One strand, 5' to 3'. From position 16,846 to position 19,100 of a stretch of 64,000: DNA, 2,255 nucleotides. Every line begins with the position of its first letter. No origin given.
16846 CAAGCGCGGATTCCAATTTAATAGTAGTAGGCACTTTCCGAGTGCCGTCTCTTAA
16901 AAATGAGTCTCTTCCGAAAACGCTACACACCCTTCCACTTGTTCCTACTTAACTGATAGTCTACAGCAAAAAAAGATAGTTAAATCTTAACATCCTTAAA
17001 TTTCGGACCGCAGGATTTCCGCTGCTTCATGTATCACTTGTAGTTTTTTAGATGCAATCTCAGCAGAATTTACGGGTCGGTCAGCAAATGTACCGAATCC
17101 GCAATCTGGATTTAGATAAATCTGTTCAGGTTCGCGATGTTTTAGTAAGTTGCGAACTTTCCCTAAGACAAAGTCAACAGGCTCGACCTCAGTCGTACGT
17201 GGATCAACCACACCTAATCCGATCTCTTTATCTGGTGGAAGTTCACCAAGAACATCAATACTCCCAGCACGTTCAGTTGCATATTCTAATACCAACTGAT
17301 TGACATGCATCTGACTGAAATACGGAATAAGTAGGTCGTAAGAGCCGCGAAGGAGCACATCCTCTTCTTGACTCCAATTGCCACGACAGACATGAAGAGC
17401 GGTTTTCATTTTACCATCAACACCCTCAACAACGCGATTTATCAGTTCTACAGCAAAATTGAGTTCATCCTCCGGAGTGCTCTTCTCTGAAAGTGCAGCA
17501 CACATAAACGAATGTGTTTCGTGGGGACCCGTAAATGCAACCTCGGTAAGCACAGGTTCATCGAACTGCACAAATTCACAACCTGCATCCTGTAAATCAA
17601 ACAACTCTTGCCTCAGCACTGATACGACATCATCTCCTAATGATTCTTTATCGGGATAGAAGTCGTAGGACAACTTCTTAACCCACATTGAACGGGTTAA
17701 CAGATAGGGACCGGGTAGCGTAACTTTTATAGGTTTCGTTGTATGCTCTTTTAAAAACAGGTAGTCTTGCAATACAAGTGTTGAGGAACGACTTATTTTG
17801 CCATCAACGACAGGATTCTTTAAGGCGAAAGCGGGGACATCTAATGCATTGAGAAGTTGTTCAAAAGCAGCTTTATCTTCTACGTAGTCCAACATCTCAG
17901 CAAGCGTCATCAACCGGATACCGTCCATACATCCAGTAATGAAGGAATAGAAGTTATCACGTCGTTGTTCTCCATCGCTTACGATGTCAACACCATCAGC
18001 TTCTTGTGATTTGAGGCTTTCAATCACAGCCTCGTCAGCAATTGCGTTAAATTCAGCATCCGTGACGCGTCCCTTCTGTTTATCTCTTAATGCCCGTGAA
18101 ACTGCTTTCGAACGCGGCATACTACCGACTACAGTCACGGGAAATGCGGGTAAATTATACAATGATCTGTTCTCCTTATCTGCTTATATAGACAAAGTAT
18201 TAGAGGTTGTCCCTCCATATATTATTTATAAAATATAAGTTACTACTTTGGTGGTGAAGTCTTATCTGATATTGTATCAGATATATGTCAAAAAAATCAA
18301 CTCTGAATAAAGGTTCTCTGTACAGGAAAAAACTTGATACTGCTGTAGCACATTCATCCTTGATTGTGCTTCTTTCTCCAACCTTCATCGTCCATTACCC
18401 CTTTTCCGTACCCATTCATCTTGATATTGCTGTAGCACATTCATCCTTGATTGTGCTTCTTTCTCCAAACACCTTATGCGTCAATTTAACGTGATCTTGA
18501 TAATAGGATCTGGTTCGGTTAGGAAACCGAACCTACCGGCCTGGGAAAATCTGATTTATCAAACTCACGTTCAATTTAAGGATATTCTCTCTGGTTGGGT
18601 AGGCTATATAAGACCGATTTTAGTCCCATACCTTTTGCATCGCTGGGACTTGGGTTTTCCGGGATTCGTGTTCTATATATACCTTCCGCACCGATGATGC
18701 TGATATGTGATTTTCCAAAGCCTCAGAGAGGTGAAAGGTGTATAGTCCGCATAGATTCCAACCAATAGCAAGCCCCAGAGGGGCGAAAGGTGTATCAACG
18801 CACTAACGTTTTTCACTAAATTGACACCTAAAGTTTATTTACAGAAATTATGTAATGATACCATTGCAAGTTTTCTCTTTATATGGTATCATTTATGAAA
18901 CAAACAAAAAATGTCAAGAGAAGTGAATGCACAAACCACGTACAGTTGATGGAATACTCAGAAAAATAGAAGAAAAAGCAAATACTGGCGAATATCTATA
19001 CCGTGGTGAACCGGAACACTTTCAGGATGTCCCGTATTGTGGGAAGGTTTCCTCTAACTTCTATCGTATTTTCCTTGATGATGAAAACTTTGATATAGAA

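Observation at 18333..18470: Dispersed tandem repeat with an embedded SD-ATG-like core in 5' leaders of two minus-strand genes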

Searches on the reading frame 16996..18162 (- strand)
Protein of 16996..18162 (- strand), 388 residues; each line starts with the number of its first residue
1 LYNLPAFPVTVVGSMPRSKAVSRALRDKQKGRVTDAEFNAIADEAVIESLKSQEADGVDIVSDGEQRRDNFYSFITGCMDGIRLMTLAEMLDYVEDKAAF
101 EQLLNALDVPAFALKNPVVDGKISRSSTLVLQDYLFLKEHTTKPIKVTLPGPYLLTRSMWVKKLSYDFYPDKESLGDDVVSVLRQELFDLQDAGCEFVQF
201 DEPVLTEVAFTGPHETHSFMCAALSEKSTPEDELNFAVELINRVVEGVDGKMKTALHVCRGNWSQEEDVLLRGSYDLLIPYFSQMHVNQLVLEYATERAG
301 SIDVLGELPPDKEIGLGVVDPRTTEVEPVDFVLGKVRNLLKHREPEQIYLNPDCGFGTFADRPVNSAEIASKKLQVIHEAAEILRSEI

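Call 16: search_protein_families(library=pfam, proteins=[window:16996-18162:-])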
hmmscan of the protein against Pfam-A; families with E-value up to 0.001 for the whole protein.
window:16996-18162:- (388 aa): 2 families
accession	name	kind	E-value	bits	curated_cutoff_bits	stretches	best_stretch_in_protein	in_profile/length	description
PF01717.24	Meth_synt_2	-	4.9e-33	115.2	21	1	7-360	1-307/324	Cobalamin-independent synthase, Catalytic domain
PF08267.18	Meth_synt_1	-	0.00026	21.1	27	0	145-207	150-208/313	Cobalamin-independent synthase, N-terminal domain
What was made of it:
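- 16996..18162 (-): MetE-like gene (Meth_synt_2 domain). Its start codon lies 183 nt downstream of the nearest hairpin unit. Pfam E = 4.9e-33 (call 16).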

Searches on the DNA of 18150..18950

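Call 19: search_rna_families(source=window, start=18150, end=18950, threshold=evalue, max_evalue=10, show_alignments=3)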
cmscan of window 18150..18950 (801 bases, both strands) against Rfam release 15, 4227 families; matches with E-value up to 10: 3.
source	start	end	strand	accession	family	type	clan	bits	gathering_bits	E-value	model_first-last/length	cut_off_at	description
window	18488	18571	-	RF04134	MIR7504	Gene; miRNA;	-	16.9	83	6.8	1-124/124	no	MIR7504 microRNA precursor family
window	18270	18372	-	RF00091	SNORA62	Gene; snRNA; snoRNA; HACA-box;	CL00040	15.5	80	2.6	1-154/154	no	Small nucleolar RNA SNORA62/SNORA6 family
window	18821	18880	+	RF00113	SIB_RNA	Gene; antitoxin;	-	13.6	56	9.2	1-147/147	no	Short Intergenic Abundant RNA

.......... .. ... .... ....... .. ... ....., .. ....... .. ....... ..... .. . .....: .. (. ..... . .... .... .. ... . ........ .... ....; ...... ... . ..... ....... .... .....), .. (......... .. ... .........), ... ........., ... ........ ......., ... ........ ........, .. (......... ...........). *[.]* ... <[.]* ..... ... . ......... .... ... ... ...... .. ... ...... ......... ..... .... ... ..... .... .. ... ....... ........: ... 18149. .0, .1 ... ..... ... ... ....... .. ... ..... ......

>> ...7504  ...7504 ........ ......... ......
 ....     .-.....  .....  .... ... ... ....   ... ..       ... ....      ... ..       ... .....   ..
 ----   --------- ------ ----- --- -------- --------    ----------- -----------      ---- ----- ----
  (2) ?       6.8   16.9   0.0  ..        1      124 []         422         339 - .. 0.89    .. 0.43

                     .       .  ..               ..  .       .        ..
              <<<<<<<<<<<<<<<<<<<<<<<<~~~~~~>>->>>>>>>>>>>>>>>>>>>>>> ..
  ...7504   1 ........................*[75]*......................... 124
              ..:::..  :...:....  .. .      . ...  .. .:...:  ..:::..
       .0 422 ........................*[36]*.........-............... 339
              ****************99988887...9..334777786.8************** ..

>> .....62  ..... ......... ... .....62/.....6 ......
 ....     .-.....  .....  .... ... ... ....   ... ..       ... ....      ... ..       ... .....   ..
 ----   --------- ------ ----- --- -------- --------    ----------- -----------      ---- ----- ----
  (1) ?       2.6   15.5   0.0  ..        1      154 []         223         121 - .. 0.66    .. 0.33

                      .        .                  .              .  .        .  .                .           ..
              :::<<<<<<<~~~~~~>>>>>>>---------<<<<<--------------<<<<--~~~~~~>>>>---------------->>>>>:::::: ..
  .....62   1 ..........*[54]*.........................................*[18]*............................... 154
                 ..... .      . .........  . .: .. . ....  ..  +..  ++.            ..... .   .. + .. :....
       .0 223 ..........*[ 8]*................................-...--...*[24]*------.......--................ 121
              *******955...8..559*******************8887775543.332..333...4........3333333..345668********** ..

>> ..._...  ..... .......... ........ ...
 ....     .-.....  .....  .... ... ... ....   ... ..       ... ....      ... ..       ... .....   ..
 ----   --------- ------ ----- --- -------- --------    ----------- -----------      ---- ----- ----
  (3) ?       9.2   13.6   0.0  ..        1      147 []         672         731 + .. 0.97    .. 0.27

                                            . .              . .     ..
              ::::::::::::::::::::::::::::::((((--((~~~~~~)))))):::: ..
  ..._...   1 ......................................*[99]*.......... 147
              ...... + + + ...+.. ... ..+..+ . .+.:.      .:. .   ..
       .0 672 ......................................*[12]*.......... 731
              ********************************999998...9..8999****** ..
